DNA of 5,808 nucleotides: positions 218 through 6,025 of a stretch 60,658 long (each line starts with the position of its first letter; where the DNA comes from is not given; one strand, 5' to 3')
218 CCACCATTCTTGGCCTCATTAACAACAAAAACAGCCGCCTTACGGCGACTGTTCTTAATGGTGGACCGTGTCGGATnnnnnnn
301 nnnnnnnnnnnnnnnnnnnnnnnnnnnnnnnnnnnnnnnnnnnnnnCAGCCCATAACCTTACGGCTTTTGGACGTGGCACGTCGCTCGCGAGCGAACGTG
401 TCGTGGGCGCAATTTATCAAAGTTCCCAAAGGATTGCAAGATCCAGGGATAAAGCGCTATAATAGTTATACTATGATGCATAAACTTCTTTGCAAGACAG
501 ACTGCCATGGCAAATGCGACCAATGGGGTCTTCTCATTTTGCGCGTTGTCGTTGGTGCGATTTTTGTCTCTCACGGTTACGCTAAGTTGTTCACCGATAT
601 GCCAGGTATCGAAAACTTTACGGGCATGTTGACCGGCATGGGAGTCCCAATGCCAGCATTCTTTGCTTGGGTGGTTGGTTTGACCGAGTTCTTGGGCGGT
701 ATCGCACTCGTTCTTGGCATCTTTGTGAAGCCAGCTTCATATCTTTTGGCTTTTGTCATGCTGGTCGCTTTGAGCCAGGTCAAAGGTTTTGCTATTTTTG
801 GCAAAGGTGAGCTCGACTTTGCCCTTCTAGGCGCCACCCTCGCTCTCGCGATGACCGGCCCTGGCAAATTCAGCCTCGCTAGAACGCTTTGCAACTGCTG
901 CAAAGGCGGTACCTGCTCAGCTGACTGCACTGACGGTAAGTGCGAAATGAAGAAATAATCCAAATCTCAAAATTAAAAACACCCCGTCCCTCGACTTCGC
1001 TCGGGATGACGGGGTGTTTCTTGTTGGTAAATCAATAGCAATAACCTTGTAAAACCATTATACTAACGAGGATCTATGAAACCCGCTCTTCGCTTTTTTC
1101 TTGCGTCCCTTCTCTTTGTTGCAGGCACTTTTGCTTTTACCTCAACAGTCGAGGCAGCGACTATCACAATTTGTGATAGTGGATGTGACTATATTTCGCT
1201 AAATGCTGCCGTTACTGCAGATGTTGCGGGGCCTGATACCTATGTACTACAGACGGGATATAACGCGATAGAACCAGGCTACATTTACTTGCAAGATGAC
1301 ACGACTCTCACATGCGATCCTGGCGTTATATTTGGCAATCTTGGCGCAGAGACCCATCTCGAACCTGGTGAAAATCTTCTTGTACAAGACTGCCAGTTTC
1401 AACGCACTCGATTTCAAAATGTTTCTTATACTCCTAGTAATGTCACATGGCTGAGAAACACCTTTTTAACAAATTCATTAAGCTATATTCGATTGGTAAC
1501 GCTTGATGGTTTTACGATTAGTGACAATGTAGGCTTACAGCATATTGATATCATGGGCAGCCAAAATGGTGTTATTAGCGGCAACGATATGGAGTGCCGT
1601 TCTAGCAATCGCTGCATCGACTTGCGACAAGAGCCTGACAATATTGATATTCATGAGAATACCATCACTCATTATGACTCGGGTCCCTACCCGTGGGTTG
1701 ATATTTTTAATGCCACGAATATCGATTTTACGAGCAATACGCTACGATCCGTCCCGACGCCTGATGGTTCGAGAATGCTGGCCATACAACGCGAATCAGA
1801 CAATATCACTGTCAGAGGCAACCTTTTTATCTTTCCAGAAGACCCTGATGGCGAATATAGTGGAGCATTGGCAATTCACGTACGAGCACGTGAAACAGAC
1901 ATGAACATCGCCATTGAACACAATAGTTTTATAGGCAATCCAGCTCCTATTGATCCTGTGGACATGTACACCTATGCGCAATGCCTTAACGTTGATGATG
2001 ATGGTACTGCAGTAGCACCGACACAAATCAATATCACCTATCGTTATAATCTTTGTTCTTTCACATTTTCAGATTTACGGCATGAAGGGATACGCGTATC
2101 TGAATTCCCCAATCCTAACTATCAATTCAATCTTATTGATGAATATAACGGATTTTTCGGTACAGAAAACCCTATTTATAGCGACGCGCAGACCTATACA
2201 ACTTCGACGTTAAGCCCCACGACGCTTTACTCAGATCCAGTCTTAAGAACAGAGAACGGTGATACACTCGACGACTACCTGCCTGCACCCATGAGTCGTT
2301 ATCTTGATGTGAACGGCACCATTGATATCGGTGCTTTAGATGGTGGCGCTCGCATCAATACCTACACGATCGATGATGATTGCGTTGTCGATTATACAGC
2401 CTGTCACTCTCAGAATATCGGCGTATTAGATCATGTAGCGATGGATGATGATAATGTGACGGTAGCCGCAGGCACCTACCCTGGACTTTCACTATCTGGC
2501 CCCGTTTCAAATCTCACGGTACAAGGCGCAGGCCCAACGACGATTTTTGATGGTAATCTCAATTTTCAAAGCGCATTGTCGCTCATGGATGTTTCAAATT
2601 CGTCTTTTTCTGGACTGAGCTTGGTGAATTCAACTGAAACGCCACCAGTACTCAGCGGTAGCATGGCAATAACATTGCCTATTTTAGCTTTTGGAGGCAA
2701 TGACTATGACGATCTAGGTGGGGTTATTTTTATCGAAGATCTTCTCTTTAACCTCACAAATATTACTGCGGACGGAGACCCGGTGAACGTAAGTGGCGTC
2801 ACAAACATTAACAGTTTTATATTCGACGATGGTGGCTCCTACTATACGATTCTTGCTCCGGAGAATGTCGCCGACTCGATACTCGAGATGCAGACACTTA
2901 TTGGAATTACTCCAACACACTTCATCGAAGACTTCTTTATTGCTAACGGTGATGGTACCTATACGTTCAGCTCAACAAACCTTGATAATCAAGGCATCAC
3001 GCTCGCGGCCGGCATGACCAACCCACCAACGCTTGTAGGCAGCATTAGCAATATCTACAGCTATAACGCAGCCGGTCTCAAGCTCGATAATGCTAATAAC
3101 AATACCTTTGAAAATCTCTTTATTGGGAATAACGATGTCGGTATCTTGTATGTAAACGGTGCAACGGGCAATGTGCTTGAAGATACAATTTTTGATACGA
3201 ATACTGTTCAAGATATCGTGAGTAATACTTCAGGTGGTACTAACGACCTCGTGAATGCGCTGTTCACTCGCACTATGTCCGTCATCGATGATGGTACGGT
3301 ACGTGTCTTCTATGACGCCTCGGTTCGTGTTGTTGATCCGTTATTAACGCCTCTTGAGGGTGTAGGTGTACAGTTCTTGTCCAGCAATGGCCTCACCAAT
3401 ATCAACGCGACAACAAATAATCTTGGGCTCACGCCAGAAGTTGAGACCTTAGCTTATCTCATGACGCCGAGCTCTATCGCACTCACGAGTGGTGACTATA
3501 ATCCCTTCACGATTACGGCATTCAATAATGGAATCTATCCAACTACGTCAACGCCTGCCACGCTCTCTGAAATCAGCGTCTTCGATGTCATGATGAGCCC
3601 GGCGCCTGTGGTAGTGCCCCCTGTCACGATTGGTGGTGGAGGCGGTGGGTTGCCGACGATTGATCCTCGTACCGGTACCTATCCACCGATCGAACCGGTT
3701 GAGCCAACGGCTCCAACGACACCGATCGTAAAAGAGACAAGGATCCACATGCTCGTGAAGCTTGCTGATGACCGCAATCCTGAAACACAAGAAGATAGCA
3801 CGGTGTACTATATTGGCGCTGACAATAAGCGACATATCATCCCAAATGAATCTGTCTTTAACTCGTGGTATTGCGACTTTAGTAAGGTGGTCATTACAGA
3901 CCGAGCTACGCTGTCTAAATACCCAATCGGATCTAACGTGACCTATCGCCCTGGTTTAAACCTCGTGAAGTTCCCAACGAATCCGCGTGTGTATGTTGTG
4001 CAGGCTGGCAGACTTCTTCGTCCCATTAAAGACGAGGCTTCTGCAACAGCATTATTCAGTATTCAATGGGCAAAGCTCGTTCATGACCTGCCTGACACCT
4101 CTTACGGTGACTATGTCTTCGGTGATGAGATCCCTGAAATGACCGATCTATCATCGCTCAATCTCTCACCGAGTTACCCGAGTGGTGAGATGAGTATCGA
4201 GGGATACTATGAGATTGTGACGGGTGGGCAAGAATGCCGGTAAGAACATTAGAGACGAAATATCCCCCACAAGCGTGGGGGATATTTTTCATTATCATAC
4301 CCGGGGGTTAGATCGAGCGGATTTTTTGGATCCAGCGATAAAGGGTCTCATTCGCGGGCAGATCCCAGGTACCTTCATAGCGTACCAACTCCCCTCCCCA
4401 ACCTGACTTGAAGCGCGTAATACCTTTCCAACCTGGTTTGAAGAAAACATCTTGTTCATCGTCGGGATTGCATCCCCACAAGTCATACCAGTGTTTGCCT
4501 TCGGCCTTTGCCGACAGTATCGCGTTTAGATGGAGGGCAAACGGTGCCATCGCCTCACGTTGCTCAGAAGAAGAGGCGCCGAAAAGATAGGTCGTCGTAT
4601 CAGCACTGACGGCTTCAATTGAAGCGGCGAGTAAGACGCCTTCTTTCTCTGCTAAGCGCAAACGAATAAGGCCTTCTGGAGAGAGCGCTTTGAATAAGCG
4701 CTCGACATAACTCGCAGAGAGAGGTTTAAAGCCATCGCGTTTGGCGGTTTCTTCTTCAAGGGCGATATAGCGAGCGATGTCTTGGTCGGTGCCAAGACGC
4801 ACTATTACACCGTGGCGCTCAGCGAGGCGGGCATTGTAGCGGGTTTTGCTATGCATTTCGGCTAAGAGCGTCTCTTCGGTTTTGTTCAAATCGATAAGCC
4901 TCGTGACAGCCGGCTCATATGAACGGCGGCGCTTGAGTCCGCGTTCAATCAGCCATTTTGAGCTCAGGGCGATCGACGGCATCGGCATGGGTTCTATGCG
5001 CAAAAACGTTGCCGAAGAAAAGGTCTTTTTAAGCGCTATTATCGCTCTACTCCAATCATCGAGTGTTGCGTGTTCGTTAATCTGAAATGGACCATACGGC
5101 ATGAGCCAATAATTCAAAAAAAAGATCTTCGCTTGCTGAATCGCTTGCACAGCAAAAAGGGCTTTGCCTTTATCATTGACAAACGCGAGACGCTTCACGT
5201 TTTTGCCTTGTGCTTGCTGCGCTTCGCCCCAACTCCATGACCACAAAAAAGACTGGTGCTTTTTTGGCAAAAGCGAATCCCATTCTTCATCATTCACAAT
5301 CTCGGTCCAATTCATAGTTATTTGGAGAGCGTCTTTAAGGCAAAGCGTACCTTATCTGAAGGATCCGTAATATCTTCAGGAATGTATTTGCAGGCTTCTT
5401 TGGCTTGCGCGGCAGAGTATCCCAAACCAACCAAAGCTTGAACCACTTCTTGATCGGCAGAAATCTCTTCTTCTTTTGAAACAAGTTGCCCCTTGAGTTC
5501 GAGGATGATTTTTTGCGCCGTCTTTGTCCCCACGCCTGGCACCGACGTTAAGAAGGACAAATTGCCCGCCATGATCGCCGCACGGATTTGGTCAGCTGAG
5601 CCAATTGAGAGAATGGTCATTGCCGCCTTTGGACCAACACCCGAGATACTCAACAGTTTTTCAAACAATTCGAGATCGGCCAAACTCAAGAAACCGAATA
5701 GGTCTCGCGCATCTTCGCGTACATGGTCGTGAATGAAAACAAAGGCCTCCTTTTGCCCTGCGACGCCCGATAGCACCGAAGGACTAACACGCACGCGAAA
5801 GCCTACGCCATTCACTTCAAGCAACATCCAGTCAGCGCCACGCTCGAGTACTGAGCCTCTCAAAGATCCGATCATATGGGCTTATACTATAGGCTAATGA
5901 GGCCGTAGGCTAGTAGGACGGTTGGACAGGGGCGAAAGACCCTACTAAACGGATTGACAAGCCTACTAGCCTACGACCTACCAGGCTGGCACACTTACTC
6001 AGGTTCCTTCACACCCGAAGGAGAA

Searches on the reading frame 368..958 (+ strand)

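Call 72: search_protein_families(library=pfam, proteins=[window:368-958:+])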
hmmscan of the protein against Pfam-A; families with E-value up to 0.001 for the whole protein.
window:368-958:+ (196 aa): 3 families
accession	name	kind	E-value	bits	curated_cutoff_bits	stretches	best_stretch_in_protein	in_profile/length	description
PF07681.17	DoxX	-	3.3e-21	76.2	23.6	1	54-135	1-80/85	DoxX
PF07291.16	MauE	-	4.9e-07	30.5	27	1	53-141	3-89/128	Methylamine utilisation protein MauE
PF13564.11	DoxX_2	-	0.00053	20.5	26.3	1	57-135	1-73/103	DoxX-like family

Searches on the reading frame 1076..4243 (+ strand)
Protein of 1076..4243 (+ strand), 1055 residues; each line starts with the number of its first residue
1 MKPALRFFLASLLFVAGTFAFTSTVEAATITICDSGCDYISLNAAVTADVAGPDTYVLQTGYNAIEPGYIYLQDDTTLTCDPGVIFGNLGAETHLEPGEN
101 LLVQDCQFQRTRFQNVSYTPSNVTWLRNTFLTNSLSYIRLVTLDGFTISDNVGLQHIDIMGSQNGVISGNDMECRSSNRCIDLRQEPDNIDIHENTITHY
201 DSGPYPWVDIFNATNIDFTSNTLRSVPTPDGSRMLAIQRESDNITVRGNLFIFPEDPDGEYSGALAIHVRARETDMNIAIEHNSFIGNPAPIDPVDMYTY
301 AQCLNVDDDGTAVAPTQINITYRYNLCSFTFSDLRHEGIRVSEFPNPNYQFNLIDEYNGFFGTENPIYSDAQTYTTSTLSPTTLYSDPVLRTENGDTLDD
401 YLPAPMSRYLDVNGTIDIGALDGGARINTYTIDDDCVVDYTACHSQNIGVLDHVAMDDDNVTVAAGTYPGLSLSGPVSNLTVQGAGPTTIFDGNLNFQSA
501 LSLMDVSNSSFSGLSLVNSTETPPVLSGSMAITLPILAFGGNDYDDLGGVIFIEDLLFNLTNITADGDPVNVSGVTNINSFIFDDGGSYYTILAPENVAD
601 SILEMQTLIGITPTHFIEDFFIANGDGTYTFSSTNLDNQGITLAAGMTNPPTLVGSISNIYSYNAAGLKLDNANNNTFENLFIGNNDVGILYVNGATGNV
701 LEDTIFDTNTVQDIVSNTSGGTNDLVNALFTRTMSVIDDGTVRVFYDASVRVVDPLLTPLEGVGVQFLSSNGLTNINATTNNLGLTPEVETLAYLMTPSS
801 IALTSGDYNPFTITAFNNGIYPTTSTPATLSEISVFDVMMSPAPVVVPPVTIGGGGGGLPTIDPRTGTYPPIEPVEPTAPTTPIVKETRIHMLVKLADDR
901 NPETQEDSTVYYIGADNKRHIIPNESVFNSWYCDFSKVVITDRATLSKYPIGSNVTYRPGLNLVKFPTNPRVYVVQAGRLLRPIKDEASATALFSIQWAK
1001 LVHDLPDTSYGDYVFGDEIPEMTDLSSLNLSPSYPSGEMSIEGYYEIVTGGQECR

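Call 34: search_protein_families(library=ncbifam, proteins=[window:1076-4243:+])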
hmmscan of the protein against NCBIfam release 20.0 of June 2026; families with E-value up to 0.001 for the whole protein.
window:1076-4243:+ (1055 aa): 0 families

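Call 72: search_protein_families(library=pfam, proteins=[window:1076-4243:+])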
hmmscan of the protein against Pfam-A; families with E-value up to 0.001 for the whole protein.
window:1076-4243:+ (1055 aa): 2 families
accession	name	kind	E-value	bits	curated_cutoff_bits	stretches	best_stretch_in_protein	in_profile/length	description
PF13229.12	Beta_helix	-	5.8e-06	26.5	25.9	0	625-734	30-138/158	Right handed beta helix region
PF05048.19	NosD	-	0.00076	19.4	23.6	0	99-223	47-169/212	Periplasmic copper-binding protein (NosD)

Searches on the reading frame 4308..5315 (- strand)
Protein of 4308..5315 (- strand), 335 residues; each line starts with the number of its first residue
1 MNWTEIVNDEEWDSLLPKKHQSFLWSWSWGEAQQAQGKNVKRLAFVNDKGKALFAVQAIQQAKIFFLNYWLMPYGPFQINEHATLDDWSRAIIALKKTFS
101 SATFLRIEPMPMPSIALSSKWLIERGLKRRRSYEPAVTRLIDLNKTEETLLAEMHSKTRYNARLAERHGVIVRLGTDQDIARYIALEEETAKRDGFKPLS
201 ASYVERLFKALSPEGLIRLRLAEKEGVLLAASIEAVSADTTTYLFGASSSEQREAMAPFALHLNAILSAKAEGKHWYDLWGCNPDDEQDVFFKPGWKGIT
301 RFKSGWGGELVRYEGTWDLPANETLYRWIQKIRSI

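Call 72: search_protein_families(library=pfam, proteins=[window:4308-5315:-])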
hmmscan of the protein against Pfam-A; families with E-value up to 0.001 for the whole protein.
window:4308-5315:- (335 aa): 2 families
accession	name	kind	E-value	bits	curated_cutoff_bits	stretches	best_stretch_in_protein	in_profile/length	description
PF02388.22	FemAB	-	1.4e-32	113.5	24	2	224-331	304-403/406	FemAB family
PF13480.13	Acetyltransf_6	-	4.1e-12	46.9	22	1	157-281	6-136/143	Acetyltransferase (GNAT) domain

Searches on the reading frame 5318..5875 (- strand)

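Call 72: search_protein_families(library=pfam, proteins=[window:5318-5875:-])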
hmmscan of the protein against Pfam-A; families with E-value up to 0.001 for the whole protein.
window:5318-5875:- (185 aa): 7 families
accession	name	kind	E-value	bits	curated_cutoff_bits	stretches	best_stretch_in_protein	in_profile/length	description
PF01330.27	RuvA_N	-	4.4e-18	65.6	23.6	1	1-61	1-61/61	RuvA N terminal domain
PF14520.12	HHH_5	-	1.9e-16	60.7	27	1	71-128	1-56/57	Helix-hairpin-helix domain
PF00633.29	HHH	-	4.6e-09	36.1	24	0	109-124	13-28/30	Helix-hairpin-helix motif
PF07499.19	RuvA_C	-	7.9e-07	29.9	24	1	142-184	4-47/47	RuvA, C-terminal domain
PF21176.3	RecR_HhH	-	1.8e-05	24.9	27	0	109-127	8-26/45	RecR, helix-hairpin-helix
PF12826.13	HHH_2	-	0.00072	20.1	27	0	71-91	34-54/64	Helix-hairpin-helix motif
PF01367.25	5_3_exonuc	-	0.00098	20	40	0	109-127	20-38/97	5'-3' exonuclease, C-terminal SAM fold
